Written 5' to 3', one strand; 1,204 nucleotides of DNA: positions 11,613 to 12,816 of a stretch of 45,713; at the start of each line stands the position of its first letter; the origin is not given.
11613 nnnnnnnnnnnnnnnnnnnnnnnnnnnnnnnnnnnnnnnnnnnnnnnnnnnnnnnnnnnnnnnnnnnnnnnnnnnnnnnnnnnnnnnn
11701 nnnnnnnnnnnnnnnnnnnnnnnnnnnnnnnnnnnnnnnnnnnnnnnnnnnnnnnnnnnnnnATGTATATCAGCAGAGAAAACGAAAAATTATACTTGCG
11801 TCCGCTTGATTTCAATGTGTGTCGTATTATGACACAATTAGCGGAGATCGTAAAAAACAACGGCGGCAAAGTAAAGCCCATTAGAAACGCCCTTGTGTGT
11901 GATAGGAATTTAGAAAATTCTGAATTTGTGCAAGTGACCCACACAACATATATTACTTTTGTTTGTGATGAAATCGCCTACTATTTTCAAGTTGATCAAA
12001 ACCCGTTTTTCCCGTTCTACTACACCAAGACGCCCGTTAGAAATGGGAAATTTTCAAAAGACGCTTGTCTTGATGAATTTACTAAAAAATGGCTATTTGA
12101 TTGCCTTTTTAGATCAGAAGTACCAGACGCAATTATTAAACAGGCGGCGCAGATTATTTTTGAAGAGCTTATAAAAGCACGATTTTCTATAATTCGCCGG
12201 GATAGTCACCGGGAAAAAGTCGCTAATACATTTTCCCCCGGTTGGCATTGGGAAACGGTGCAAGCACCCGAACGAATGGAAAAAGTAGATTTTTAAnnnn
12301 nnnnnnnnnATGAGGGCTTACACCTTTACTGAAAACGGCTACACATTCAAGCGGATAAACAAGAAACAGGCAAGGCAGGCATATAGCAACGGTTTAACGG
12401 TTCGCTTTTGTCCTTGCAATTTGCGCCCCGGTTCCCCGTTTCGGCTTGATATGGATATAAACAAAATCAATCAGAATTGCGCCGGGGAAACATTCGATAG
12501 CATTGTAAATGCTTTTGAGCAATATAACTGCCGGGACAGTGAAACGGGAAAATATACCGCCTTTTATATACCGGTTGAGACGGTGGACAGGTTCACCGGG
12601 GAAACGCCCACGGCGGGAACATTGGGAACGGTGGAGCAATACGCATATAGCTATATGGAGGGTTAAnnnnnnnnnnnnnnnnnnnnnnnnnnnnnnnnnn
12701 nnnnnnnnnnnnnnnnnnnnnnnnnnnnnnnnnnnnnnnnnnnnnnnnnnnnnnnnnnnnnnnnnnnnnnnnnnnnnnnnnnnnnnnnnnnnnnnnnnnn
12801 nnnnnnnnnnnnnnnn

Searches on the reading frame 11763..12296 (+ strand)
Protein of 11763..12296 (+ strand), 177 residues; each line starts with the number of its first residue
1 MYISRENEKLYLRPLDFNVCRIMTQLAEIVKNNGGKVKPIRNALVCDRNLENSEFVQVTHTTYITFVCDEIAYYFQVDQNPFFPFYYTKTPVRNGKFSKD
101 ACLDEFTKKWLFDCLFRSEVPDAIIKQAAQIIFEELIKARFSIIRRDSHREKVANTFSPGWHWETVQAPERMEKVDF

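Call 45: search_protein_families(library=phrogs, proteins=[window:11763-12296:+], max_evalue=0.01)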
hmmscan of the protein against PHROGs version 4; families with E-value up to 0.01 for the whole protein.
window:11763-12296:+ (177 aa): 0 families

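Call 46: search_protein_families(library=pfam, proteins=[window:11763-12296:+], max_evalue=0.01)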
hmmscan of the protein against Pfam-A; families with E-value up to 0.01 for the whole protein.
window:11763-12296:+ (177 aa): 0 families

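Call 58: search_solved_structures(query=window:11763-12296:+, max_evalue=1)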
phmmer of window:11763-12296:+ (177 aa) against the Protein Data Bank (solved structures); distinct sequences matched with E-value up to 1: 1.
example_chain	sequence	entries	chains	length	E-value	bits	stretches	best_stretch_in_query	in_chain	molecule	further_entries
7w5z_M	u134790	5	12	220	0.18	14.9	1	60-103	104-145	Transmembrane protein, putative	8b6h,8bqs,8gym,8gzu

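Call 72: search_protein_families(library=pfam, proteins=[window:11763-12296:+], max_evalue=10)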
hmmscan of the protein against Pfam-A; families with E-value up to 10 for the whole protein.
window:11763-12296:+ (177 aa): 0 families

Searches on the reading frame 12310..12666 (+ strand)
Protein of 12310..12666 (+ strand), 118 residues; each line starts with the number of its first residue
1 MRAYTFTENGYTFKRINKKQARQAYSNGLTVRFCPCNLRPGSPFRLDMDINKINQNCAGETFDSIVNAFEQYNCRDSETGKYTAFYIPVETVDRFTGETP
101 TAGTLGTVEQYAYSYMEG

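Call 45: search_protein_families(library=phrogs, proteins=[window:12310-12666:+], max_evalue=0.01)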
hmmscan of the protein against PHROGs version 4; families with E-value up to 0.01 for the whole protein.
window:12310-12666:+ (118 aa): 0 families

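Call 46: search_protein_families(library=pfam, proteins=[window:12310-12666:+], max_evalue=0.01)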
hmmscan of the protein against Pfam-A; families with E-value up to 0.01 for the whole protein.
window:12310-12666:+ (118 aa): 0 families

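Call 60: search_solved_structures(query=window:12310-12666:+, max_evalue=1)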
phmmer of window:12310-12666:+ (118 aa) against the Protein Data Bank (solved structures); distinct sequences matched with E-value up to 1: 0.

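Call 72: search_protein_families(library=pfam, proteins=[window:12310-12666:+], max_evalue=10)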
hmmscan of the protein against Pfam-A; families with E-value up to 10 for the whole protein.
window:12310-12666:+ (118 aa): 0 families
